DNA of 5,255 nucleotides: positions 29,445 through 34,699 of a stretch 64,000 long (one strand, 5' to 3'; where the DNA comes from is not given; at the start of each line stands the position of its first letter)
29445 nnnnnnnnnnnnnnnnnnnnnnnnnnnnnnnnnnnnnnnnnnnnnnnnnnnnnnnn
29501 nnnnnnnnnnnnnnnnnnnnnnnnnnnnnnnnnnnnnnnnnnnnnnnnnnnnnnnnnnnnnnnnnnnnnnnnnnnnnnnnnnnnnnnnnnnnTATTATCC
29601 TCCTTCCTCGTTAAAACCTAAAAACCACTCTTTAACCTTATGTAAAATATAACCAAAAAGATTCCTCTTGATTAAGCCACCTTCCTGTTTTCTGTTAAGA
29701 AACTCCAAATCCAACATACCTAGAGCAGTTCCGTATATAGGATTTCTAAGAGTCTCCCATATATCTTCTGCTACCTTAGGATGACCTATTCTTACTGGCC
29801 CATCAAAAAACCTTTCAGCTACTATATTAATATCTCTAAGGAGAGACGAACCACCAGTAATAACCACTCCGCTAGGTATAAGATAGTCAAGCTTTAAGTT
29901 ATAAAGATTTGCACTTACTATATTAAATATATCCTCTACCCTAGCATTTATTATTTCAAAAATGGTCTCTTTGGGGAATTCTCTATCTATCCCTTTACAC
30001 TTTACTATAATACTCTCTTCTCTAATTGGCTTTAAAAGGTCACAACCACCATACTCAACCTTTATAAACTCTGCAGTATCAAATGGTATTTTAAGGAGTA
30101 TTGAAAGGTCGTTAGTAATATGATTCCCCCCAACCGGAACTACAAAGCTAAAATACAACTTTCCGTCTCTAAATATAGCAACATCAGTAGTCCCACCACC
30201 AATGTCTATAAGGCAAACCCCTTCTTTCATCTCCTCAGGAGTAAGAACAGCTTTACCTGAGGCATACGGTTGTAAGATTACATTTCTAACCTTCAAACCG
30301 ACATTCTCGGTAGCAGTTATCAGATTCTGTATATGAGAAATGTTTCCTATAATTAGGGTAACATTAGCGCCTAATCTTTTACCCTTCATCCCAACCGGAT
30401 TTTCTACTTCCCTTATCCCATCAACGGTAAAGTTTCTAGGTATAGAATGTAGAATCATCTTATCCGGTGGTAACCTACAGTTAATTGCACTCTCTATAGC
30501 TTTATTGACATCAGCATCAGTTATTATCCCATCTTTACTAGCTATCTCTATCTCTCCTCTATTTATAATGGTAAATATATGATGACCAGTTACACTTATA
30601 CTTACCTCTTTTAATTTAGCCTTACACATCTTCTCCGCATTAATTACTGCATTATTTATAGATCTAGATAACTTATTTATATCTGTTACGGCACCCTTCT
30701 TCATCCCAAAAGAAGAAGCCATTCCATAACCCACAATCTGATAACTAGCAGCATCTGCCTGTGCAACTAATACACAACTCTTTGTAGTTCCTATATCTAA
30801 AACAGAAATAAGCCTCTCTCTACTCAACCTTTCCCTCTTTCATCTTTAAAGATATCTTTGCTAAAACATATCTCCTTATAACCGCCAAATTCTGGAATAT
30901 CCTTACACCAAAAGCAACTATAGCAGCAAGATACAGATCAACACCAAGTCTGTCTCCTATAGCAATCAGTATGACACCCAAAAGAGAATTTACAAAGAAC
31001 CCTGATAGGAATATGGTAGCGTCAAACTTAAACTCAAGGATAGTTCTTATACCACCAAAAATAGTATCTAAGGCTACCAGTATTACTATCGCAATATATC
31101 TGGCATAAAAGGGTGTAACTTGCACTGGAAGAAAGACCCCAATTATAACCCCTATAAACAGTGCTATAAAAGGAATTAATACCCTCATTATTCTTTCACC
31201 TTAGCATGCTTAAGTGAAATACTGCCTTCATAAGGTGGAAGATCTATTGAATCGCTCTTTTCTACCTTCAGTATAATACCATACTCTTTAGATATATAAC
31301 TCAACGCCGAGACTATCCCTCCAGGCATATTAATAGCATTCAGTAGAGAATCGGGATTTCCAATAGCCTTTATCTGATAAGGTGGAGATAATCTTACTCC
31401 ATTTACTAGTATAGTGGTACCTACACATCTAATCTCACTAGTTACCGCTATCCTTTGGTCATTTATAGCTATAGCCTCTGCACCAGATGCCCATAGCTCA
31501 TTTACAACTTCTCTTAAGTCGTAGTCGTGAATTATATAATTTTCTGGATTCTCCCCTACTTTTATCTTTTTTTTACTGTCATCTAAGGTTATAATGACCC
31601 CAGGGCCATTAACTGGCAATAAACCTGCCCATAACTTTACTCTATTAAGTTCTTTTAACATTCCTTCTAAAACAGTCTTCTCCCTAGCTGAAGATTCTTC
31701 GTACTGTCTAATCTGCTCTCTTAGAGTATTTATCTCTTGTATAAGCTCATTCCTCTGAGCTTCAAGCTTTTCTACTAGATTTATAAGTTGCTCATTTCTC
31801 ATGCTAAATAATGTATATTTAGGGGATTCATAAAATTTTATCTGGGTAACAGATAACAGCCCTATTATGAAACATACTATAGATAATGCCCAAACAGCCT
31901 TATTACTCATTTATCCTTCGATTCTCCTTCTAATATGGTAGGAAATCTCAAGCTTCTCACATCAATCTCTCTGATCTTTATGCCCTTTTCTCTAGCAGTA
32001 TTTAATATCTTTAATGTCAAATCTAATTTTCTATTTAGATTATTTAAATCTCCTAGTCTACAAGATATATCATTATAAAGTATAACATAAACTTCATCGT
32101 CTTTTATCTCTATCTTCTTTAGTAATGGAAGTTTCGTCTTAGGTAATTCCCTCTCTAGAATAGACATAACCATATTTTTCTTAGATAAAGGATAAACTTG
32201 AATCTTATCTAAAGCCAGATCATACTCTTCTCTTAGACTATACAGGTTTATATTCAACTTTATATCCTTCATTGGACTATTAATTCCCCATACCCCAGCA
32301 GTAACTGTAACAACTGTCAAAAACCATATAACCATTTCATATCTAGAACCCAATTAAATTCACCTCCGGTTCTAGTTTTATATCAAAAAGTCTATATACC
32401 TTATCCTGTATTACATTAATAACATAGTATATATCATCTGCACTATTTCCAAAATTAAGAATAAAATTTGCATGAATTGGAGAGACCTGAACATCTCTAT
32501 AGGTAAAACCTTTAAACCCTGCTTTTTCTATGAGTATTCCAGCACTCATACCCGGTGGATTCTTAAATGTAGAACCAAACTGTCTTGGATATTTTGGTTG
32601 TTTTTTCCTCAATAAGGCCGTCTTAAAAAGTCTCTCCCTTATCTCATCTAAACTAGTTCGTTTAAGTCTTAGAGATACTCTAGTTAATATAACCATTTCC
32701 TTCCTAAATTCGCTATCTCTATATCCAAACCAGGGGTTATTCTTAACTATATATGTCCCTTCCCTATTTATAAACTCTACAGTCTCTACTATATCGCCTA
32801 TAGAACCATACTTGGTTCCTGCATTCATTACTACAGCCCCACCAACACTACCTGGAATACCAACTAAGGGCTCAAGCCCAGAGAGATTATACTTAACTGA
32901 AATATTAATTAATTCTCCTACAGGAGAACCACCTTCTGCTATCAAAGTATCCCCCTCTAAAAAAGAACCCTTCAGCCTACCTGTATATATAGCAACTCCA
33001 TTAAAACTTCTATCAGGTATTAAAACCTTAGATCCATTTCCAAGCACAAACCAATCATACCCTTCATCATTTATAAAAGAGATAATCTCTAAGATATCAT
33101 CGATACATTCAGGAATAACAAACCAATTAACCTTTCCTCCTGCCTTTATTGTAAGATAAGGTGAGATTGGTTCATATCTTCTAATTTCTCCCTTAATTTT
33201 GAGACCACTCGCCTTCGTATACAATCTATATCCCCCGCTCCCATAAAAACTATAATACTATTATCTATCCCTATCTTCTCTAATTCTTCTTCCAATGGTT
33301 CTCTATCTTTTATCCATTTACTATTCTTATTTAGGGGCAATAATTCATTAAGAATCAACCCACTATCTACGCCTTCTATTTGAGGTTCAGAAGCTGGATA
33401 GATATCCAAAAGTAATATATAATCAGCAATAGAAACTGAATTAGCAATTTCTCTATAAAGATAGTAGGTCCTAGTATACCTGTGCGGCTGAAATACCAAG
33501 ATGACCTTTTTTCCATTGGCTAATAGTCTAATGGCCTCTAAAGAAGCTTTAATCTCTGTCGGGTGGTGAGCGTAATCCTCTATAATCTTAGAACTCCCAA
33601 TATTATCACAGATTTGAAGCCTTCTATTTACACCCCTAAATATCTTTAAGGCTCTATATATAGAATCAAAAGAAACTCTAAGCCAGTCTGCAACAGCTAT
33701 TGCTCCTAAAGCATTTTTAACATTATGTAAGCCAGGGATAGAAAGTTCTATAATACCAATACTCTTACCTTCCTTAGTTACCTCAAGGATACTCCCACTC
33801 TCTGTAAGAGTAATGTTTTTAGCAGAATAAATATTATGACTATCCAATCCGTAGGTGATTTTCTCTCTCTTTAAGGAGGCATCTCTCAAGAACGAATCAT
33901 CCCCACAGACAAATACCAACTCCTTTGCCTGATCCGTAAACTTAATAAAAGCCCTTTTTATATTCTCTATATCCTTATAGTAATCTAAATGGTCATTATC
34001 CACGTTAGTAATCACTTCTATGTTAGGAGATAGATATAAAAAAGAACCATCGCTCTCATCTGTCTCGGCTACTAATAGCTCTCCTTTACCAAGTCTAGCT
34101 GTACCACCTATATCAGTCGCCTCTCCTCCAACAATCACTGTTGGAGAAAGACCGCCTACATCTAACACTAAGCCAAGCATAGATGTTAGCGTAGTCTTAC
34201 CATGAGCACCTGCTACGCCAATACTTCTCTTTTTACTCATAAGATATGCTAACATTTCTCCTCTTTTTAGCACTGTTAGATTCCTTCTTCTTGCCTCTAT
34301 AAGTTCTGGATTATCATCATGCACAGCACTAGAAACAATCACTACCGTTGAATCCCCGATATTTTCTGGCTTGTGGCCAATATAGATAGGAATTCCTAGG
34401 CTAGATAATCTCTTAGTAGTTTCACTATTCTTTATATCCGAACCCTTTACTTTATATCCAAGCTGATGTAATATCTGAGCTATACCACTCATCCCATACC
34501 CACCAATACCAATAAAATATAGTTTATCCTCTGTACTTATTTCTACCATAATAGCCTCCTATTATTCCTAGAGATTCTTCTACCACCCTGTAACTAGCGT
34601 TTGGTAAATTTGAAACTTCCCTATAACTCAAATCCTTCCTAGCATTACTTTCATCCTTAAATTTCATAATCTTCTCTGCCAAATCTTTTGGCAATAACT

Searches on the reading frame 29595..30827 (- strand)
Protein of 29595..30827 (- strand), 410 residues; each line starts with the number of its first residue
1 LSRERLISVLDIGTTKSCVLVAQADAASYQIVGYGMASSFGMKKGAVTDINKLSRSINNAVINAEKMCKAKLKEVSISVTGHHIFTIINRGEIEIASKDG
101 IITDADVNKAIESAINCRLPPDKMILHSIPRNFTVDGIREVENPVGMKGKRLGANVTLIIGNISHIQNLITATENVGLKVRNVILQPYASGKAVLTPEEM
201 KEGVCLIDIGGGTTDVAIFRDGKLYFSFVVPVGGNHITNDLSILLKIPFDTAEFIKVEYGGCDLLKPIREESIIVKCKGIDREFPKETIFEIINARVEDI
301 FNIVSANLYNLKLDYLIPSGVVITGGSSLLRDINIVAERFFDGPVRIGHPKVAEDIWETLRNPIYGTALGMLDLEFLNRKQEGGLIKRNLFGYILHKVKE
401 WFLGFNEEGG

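Call 55: search_protein_families(library=pfam, proteins=[window:29595-30827:-], max_evalue=0.00001)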
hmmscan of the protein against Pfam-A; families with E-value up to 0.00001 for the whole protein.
window:29595-30827:- (410 aa): 5 families
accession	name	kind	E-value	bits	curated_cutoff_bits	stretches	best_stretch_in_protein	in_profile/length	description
PF14450.12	FtsA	-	1.7e-37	129.1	31.8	2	205-370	1-127/127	Cell division protein FtsA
PF02491.25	SHS2_FTSA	-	2.9e-22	79.3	25.4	1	81-159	1-78/79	SHS2 domain inserted in FTSA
PF06723.19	MreB_Mbl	-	2.5e-12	46.7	27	1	182-348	125-304/327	MreB/Mbl protein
PF11104.14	PilM_2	-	4.2e-08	32.9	27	1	10-258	2-236/340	Type IV pilus assembly protein PilM;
PF06277.17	EutA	-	3.3e-06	26.7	27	1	198-241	139-182/475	Ethanolamine utilisation protein EutA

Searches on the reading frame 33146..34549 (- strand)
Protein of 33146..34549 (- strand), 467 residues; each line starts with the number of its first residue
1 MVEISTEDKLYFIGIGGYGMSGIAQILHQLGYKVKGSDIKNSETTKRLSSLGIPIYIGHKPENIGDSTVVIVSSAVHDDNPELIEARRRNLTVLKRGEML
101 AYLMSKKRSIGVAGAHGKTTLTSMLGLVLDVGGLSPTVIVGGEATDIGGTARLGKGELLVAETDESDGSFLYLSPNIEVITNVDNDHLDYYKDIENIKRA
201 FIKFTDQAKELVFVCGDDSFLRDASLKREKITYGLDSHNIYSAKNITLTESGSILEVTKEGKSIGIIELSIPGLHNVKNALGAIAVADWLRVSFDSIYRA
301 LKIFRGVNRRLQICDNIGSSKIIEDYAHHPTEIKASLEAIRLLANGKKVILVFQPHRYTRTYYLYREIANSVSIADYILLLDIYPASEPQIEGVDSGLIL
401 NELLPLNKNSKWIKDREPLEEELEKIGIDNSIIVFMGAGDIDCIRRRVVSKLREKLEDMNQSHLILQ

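Call 55: search_protein_families(library=pfam, proteins=[window:33146-34549:-], max_evalue=0.00001)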
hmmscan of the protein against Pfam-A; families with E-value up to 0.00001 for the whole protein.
window:33146-34549:- (467 aa): 3 families
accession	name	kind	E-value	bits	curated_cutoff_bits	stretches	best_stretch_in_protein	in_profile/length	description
PF01225.30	Mur_ligase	-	1.6e-28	99.3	21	1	10-107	2-94/95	Mur ligase family, catalytic domain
PF08245.18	Mur_ligase_M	-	1.5e-25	90.8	24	1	112-287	1-200/200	Mur ligase middle domain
PF02875.26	Mur_ligase_C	-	6.5e-14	53.3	28.4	1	309-439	1-127/127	Mur ligase, glutamate ligase domain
